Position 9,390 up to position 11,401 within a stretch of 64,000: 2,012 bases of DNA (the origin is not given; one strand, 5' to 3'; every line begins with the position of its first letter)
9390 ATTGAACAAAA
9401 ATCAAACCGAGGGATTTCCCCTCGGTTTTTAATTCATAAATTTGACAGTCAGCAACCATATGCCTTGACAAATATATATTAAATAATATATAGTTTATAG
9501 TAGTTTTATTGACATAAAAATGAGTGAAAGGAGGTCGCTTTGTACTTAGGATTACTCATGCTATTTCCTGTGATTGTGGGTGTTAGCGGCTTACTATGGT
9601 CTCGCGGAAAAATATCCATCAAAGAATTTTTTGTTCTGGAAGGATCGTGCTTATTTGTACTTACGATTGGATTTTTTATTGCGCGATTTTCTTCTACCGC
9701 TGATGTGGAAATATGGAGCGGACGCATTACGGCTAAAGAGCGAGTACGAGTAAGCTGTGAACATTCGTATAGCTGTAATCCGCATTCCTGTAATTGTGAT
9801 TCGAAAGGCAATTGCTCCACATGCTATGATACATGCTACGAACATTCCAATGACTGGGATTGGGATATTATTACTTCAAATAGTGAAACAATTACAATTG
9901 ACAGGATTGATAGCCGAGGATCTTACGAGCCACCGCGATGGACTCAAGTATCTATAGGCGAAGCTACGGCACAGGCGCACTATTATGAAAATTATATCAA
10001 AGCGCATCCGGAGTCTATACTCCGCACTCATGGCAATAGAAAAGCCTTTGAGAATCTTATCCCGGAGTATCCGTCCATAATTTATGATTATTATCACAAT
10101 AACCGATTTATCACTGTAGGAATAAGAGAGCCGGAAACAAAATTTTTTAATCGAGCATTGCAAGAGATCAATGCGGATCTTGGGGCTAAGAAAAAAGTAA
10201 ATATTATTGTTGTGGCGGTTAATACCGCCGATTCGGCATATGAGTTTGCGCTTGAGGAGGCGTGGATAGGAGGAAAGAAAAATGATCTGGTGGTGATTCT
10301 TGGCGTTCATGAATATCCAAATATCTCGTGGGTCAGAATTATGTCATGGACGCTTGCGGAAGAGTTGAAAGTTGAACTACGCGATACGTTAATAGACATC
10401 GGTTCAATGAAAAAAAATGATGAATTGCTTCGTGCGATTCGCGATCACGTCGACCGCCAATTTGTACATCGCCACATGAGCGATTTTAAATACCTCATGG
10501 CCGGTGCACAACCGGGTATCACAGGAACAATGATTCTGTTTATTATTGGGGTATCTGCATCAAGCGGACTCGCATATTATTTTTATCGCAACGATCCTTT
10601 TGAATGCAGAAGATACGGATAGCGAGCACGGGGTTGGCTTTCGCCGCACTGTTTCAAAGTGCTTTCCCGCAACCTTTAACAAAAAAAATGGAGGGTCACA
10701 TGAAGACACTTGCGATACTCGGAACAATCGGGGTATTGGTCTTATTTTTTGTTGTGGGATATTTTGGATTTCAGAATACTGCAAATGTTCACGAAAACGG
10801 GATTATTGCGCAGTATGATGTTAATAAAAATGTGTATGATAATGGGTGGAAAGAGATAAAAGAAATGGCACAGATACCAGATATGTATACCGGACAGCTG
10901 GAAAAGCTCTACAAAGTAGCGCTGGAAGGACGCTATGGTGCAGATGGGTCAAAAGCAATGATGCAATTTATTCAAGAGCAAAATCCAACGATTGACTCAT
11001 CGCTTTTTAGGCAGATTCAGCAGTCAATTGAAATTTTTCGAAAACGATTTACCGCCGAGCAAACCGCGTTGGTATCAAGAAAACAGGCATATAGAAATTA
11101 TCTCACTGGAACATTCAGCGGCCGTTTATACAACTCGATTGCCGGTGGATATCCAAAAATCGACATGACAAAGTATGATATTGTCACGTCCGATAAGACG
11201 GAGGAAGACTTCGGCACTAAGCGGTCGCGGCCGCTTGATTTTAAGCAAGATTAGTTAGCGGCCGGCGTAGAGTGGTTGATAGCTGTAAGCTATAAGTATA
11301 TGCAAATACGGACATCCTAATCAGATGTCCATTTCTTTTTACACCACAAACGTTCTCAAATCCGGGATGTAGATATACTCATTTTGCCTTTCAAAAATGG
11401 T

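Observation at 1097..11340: Eight-gene, two-operon locus around a classic AAA+ ATPase with a coiled-coil partner, orphan proteins and four membrane proteins: candidate undescribed membrane-associated system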

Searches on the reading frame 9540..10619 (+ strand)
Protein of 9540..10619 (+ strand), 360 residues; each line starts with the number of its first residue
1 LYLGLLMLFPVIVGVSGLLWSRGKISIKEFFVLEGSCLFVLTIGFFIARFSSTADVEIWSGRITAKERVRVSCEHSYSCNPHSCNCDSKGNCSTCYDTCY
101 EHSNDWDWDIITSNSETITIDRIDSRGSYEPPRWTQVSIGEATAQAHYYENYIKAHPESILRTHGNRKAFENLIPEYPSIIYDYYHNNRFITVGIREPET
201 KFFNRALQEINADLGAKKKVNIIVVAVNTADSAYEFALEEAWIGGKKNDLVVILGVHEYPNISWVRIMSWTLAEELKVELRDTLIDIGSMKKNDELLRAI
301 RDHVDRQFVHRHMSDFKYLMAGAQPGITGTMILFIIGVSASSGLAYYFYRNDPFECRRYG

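Call 4: search_protein_families(library=pfam, proteins=[window:9540-10619:+], max_evalue=0.1)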
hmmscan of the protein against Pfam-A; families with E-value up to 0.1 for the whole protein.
window:9540-10619:+ (360 aa): 1 family
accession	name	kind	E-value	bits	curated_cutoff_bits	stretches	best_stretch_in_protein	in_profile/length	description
PF04536.20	TPM_phosphatase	-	0.092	13.2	22.1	0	205-254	14-69/125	TPM domain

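Call 5: search_protein_families(library=ncbifam, proteins=[window:9540-10619:+], max_evalue=0.1)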
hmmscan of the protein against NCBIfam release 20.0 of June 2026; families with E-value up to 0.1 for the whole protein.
window:9540-10619:+ (360 aa): 1 family
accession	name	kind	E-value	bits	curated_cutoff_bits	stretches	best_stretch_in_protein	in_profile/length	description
NF006307.0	PRK08507.1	equivalog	0.045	12.9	295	0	271-312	74-113/275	prephenate dehydrogenase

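Call 6: search_protein_families(library=padloc, proteins=[window:9540-10619:+], max_evalue=0.1)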
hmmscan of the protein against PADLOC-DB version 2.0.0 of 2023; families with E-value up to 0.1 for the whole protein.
window:9540-10619:+ (360 aa): 0 families

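Call 7: search_protein_families(library=phrogs, proteins=[window:9540-10619:+], max_evalue=0.1)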
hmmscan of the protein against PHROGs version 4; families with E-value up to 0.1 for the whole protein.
window:9540-10619:+ (360 aa): 3 families
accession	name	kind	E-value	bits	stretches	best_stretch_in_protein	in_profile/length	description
phrog_2087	-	unknown function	3.4e-95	319.9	1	3-352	3-356/360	-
phrog_23737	-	unknown function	4.9e-18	66.3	1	167-319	20-171/212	-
phrog_12195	-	unknown function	0.078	14.3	0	82-133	20-77/96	-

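Call 43: search_dna_similar(query=window:9540-10619:+, collection=phages, mode=protein, max_rows=15)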
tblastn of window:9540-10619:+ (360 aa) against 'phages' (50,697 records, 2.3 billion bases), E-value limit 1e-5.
Records with a match: 486; places in all: 486; records where one place covers at least 80% of the query: 203.
Best place of each record, by identity: <60% 486.
By first word of the organism name: Salmonella 168; Escherichia 62; Klebsiella 55; Erwinia 29; Aeromonas 26; Acinetobacter 23; Serratia 22; Vibrio 21; Dickeya 19; Sinorhizobium 8; and 17 more.
By host as written in the record: - 49; Salmonella enterica 26; Klebsiella pneumoniae 24; Erwinia amylovora 21; Salmonella enterica subsp. enterica serovar Enteritidis PT1 21; Salmonella enterica subsp. enterica serovar Typhimurium 18; Escherichia coli 17; Escherichia coli O157:H7 14; and 151 more.
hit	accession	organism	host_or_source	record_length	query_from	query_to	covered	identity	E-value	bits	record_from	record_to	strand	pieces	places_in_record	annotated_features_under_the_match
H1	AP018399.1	Xanthomonas phage XacN1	Xanthomonas citri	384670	1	358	99%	37.5%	5e-58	208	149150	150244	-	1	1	hypothetical protein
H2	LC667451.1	Burkholderia phage FLC9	Burkholderia glumae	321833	19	359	95%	37.5%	1e-60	216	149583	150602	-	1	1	hypothetical protein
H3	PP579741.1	Enterobacter phage KKP_3711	Enterobacter sp. KKP_3684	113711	2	358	99%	35.2%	6e-44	167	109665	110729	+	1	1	hypothetical protein (x2)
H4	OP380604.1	Aeromonas phage avDM12-TAAL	Aeromonas hydrophila BIOTECH 10089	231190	5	351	96%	34.7%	9e-49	181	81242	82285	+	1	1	hypothetical protein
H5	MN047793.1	Xanthomonas phage Xoo-sp13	Xanthomonas oryzae pv. oryzae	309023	24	355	92%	36.2%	9e-47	176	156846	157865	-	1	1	hypothetical protein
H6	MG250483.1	Aeromonas phage Ah1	Aeromonas hydrophila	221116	5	351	96%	34.5%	1e-47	178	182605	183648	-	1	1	hypothetical protein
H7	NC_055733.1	Aeromonas phage Ah1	Aeromonas hydrophila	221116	5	351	96%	34.5%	1e-47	178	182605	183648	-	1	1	hypothetical protein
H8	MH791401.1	Aeromonas phage AsFcp_2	Aeromonas salmonicida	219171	5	351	96%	34.1%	2e-46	175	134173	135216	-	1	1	hypothetical protein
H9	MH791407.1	Aeromonas phage AsFcp_4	Aeromonas salmonicida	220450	5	351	96%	34.1%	2e-46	175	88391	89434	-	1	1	hypothetical protein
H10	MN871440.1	Aeromonas phage AsFcp_1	Aeromonas salmonicida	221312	5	351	96%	34.1%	2e-46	175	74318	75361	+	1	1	record has no annotation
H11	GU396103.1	Aeromonas phage PX29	Aeromonas salmonicida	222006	5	351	96%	34.1%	2e-46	175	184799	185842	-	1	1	conserved hypothetical protein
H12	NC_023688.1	Aeromonas phage PX29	Aeromonas salmonicida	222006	5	351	96%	34.1%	2e-46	175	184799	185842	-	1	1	hypothetical protein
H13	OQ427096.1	Xanthomonas phage X1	Xanthomonas campestris pv. campestris ...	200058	6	338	93%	35.1%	9e-53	193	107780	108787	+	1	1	hypothetical protein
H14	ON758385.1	Xanthomonas phage BUDD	Xanthomonas sp.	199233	6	338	93%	35.1%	2e-49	183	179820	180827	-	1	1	hypothetical protein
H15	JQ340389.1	Vibrio phage pVp-1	Vibrio parahaemolyticus ATCC 33844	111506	1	338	94%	34.6%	2e-39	154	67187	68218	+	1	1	hypothetical protein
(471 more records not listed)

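Call 44: get_annotated_region(hit=H4, flank=3000)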
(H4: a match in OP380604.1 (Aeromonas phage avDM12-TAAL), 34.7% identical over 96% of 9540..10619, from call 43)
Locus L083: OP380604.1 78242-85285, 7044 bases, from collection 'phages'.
description: Aeromonas phage avDM12-TAAL, complete genome.
organism: Aeromonas phage avDM12-TAAL (NCBI taxid 3101605)
taxonomy: Viruses; Duplodnaviria; Heunggongvirae; Uroviricota; Caudoviricetes; Straboviridae; Chrysonvirus
host: Aeromonas hydrophila BIOTECH 10089; source: ake; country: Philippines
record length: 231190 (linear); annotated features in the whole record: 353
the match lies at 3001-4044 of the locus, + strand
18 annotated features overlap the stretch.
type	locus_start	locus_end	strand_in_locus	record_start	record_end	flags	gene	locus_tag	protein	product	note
CDS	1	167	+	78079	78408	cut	-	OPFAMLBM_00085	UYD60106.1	hypothetical protein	-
CDS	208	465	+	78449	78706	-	-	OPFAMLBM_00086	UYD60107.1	hypothetical protein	-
CDS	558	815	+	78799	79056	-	-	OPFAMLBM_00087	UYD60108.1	hypothetical protein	-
CDS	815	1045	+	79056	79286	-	-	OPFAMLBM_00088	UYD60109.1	hypothetical protein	-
CDS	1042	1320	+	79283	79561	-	-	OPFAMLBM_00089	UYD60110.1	hypothetical protein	-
CDS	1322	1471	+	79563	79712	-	-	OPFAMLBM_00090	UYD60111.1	hypothetical protein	-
CDS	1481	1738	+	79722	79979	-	-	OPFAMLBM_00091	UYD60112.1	hypothetical protein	-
CDS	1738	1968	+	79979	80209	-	-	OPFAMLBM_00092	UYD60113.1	hypothetical protein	-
CDS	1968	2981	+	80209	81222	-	-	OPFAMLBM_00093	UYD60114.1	hypothetical protein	-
CDS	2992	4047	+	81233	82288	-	-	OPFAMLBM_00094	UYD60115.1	hypothetical protein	-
CDS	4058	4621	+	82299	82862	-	-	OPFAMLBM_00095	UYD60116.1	hypothetical protein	-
CDS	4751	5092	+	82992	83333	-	-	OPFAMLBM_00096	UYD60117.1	hypothetical protein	-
CDS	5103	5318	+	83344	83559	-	-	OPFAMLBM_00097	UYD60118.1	hypothetical protein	-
CDS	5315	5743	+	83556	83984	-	-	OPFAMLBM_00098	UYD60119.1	hypothetical protein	-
CDS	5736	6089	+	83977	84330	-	-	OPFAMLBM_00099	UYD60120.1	hypothetical protein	-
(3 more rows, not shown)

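Call 45: get_annotated_region(hit=H3, flank=3000)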
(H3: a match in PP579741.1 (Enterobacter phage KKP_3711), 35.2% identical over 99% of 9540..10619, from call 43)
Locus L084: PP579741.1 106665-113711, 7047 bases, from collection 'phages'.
description: Enterobacter phage KKP_3711, complete genome.
organism: Enterobacter phage KKP_3711 (NCBI taxid 3109398)
taxonomy: Viruses; Duplodnaviria; Heunggongvirae; Uroviricota; Caudoviricetes; Demerecviridae; Markadamsvirinae
host: Enterobacter sp. KKP_3684; source: -; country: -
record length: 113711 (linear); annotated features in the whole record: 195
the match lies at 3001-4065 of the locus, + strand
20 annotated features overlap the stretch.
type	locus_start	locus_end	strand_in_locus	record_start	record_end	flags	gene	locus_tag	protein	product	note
CDS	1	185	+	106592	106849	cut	-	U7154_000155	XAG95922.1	hypothetical protein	-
CDS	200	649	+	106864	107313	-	-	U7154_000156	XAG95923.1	hypothetical protein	-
CDS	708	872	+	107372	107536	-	-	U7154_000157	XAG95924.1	hypothetical protein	-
CDS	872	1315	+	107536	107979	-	-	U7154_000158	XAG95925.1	hypothetical protein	-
CDS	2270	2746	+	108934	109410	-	-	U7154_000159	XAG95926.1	hypothetical protein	-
tRNA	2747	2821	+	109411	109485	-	-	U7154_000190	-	tRNA-Arg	tRNA-Arg(tct)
CDS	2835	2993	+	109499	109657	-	-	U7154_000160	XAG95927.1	hypothetical protein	-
CDS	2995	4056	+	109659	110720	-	-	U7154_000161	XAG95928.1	hypothetical protein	-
CDS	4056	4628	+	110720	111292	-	-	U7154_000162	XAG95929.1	hypothetical protein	-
tRNA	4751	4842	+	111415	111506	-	-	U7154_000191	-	tRNA-Ser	tRNA-Ser(gct)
CDS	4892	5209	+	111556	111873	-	-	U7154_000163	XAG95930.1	hypothetical protein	-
CDS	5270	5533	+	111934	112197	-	-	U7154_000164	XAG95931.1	hypothetical protein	-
tRNA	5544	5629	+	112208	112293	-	-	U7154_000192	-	tRNA-Tyr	tRNA-Tyr(gta)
tRNA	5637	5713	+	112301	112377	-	-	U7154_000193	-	tRNA-Glu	tRNA-Glu(ttc)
tRNA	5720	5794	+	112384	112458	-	-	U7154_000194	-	tRNA-Gln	tRNA-Gln(ttg)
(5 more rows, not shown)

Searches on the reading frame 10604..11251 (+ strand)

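Call 4: search_protein_families(library=pfam, proteins=[window:10604-11251:+], max_evalue=0.1)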
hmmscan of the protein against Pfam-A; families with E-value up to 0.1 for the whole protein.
window:10604-11251:+ (216 aa): 2 families
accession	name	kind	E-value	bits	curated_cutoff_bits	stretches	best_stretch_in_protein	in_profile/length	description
PF04634.17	YezG-like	-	0.015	15.9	21.7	0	53-90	40-77/146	Immunity protein YezG-like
PF22871.2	AimR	-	0.028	14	26.7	1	77-176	31-134/309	AimR transcriptional regulator-like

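Call 5: search_protein_families(library=ncbifam, proteins=[window:10604-11251:+], max_evalue=0.1)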
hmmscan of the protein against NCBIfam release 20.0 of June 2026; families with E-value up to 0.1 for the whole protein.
window:10604-11251:+ (216 aa): 0 families

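Call 6: search_protein_families(library=padloc, proteins=[window:10604-11251:+], max_evalue=0.1)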
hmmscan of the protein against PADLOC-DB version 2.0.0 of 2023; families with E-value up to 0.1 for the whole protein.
window:10604-11251:+ (216 aa): 1 family
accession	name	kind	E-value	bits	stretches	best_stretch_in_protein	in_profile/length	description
PDLC00064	GajA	-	0.035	11.1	1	71-191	324-448/464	AAA ATPase domain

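Call 7: search_protein_families(library=phrogs, proteins=[window:10604-11251:+], max_evalue=0.1)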
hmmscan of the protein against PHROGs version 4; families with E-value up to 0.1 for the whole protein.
window:10604-11251:+ (216 aa): 1 family
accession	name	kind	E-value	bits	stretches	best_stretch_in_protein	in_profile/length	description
phrog_1383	-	head and packaging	3e-51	174.7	1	29-214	3-186/187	virion structural protein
